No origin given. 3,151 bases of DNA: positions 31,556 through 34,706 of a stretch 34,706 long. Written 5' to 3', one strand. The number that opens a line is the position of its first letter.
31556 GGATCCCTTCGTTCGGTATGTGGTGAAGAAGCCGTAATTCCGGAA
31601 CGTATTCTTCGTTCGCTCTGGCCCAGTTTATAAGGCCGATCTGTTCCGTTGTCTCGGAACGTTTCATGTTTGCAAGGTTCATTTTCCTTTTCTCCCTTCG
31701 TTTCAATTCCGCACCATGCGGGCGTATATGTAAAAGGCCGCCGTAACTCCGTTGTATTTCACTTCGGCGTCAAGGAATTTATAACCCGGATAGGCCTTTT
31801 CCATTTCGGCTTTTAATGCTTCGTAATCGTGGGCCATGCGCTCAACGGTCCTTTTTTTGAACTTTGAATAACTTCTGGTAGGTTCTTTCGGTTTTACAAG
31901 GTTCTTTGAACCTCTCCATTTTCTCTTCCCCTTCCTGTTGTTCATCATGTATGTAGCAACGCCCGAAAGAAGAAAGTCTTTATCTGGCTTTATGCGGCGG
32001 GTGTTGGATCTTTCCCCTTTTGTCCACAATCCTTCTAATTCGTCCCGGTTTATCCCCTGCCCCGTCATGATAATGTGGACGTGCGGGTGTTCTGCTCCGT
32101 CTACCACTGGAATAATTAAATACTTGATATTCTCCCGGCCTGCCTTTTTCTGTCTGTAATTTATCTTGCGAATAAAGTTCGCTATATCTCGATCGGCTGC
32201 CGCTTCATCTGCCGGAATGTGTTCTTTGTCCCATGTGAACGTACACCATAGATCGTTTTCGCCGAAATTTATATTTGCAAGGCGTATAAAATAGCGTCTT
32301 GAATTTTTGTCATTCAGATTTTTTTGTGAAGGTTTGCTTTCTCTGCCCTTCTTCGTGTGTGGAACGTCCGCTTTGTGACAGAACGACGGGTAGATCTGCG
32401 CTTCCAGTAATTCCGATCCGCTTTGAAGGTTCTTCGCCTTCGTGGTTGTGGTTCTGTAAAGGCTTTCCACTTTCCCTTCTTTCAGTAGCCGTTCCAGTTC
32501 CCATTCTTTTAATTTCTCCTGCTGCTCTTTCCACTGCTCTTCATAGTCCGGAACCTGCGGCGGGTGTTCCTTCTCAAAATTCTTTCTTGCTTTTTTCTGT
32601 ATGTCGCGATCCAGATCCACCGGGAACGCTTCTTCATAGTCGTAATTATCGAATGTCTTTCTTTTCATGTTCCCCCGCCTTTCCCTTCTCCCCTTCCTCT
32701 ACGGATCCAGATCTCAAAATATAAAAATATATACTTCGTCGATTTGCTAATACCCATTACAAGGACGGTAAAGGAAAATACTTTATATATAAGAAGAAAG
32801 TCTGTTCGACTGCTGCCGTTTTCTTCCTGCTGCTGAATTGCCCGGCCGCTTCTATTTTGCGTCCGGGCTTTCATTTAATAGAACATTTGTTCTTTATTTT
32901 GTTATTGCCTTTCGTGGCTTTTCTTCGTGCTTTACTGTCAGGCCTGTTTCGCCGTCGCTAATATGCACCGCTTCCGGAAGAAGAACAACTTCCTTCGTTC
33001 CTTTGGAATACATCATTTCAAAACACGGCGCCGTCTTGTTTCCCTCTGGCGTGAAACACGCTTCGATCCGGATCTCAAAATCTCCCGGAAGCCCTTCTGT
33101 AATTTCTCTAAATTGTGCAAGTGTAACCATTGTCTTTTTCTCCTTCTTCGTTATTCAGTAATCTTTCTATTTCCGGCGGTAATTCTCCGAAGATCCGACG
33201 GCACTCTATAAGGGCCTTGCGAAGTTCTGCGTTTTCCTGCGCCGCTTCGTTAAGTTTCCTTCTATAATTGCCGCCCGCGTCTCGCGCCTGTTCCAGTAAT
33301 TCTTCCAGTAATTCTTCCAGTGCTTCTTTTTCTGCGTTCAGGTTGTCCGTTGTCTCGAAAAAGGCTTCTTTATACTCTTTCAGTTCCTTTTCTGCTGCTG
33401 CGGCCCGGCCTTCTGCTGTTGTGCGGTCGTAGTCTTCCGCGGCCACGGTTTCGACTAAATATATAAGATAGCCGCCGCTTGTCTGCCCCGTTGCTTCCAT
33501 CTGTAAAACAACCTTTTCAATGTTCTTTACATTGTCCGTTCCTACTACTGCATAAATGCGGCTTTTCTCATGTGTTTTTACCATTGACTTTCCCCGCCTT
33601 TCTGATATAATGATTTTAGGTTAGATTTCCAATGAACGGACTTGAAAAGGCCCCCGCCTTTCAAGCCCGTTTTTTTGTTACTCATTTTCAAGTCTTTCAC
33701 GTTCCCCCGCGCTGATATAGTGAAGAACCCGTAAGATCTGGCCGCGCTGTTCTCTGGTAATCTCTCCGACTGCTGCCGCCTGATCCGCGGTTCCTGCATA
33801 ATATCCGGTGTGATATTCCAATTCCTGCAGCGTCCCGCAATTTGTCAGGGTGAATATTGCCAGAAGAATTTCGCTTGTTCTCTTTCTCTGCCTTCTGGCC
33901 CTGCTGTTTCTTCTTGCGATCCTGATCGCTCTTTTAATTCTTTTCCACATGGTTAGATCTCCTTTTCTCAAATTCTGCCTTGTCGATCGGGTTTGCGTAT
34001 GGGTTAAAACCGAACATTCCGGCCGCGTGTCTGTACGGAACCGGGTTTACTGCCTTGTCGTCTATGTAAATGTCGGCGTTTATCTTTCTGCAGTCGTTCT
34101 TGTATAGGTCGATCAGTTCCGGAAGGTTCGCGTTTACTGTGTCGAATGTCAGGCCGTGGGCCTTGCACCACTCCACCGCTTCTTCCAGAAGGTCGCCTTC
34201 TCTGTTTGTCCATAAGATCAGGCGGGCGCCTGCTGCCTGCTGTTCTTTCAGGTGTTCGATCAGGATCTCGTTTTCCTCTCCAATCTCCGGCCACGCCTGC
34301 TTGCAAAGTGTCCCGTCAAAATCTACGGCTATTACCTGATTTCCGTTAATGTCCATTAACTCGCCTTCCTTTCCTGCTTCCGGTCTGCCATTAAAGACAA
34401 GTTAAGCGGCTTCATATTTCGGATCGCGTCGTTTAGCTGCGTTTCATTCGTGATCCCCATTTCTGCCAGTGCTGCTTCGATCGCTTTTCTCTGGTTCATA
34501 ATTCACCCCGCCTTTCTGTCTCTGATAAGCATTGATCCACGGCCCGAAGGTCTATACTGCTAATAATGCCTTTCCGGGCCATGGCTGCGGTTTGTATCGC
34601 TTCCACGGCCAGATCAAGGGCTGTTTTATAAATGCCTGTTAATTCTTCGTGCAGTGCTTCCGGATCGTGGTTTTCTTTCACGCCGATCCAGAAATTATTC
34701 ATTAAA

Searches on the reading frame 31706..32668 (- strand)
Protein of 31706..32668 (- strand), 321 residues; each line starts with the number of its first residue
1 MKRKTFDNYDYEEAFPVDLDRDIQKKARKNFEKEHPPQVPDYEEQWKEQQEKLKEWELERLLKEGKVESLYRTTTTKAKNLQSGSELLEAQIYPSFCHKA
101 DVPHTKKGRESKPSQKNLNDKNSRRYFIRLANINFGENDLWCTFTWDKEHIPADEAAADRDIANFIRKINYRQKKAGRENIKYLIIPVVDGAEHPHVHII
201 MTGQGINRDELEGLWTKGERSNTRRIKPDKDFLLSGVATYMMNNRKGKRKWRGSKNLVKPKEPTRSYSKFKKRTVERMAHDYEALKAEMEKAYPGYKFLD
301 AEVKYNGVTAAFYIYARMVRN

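Call 11: search_protein_families(library=pfam, proteins=[window:31706-32668:-], max_evalue=0.01)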
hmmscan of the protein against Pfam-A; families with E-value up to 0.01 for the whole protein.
window:31706-32668:- (321 aa): 1 family
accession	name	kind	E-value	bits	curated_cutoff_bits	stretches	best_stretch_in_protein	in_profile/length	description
PF23343.2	REP_ORF2-G2P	-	1.4e-07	32.2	27.8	1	140-221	2-80/99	Replication-associated protein ORF2/G2P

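Call 12: search_protein_families(library=phrogs, proteins=[window:31706-32668:-], max_evalue=0.001)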
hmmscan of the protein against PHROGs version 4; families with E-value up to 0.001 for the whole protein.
window:31706-32668:- (321 aa): 1 family
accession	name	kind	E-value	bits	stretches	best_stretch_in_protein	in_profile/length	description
phrog_3584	-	DNA, RNA and nucleotide metabolism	1.7e-61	209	1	78-320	7-248/265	replication initiation protein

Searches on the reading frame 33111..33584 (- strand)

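Call 29: search_protein_families(library=phrogs, proteins=[window:33111-33584:-], max_evalue=0.001)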
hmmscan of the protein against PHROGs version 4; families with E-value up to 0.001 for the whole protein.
window:33111-33584:- (158 aa): 0 families

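Call 30: search_protein_families(library=pfam, proteins=[window:33111-33584:-], max_evalue=0.01)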
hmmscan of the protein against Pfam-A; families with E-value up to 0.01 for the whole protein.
window:33111-33584:- (158 aa): 2 families
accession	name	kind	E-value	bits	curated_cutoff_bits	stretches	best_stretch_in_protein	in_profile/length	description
PF17111.11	PigL_N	-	0.0054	16.6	27.2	1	62-128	142-208/209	Pigment biosynthesis cluster protein PigL N-terminal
PF10175.14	MPP6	-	0.0083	16.9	29.4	0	59-148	27-90/133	M-phase phosphoprotein 6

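Call 50: search_protein_families(library=pfam, proteins=[window:33111-33584:-], max_evalue=1)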
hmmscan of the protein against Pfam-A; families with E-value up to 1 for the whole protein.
window:33111-33584:- (158 aa): 13 families
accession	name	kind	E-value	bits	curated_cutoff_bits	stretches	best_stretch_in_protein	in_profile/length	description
PF17111.11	PigL_N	-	0.0054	16.6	27.2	1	62-128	142-208/209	Pigment biosynthesis cluster protein PigL N-terminal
PF10175.14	MPP6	-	0.0083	16.9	29.4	1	59-148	27-90/133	M-phase phosphoprotein 6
PF21728.3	PADR1_N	-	0.034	15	25.7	1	62-95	2-37/60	PADR1, N-terminal helical domain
PF04124.18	Dor1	-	0.037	13.3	23.3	1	79-142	9-72/339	Dor1-like family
PF07309.16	FlaF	-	0.042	14.3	23.6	1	69-127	3-60/113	Flagellar protein FlaF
PF01442.23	Apolipoprotein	-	0.048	13.8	90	1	59-123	11-72/190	Apolipoprotein A1/A4/E domain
PF11434.14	CHIPS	-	0.072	13.4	25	1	3-53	10-55/91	Chemotaxis-inhibiting protein CHIPS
PF06290.16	PsiB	-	0.09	13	25.2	1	88-137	6-58/139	Plasmid SOS inhibition protein (PsiB)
PF21597.2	TetR_C_43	-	0.1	13.3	27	1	73-104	29-60/105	Transcriptional regulator SbtR-like, C-terminal domain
PF01544.23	CorA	-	0.11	12.2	27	1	73-133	121-175/292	CorA-like Mg2+ transporter protein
PF10410.14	DnaB_bind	-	0.15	12.8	20.6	1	48-65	8-25/56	DnaB-helicase binding domain of primase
PF03961.19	FapA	-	0.2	11.7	31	1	18-146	103-233/272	Flagellar Assembly Protein A beta solenoid domain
PF24554.1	DUF7603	-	0.45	11.7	27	1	54-127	10-82/110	Domain of unknown function (DUF7603)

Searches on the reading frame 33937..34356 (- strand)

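Call 29: search_protein_families(library=phrogs, proteins=[window:33937-34356:-], max_evalue=0.001)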
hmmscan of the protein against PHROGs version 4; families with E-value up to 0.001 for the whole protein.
window:33937-34356:- (140 aa): 4 families
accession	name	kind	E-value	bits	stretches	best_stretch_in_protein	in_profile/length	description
phrog_24386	-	unknown function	8.9e-39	134.5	1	6-103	3-100/339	-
phrog_1238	-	moron, auxiliary metabolic gene and host takeover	5.4e-28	98.6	1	3-105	19-119/155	phosphoheptose isomerase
phrog_32748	-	unknown function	0.00095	20.5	0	78-101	10-33/64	-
phrog_415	-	other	0.00097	19.9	0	6-73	21-110/218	polynucleotide kinase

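Call 30: search_protein_families(library=pfam, proteins=[window:33937-34356:-], max_evalue=0.01)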
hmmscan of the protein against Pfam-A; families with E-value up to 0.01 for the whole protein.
window:33937-34356:- (140 aa): 0 families

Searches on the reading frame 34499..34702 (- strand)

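Call 29: search_protein_families(library=phrogs, proteins=[window:34499-34702:-], max_evalue=0.001)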
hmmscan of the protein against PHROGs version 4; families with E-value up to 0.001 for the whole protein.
window:34499-34702:- (68 aa): 1 family
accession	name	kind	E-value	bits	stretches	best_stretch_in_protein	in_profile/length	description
phrog_25385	-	unknown function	8.9e-06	26.7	1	5-49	59-101/128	-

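Call 30: search_protein_families(library=pfam, proteins=[window:34499-34702:-], max_evalue=0.01)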
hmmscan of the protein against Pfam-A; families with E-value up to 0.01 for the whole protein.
window:34499-34702:- (68 aa): 0 families
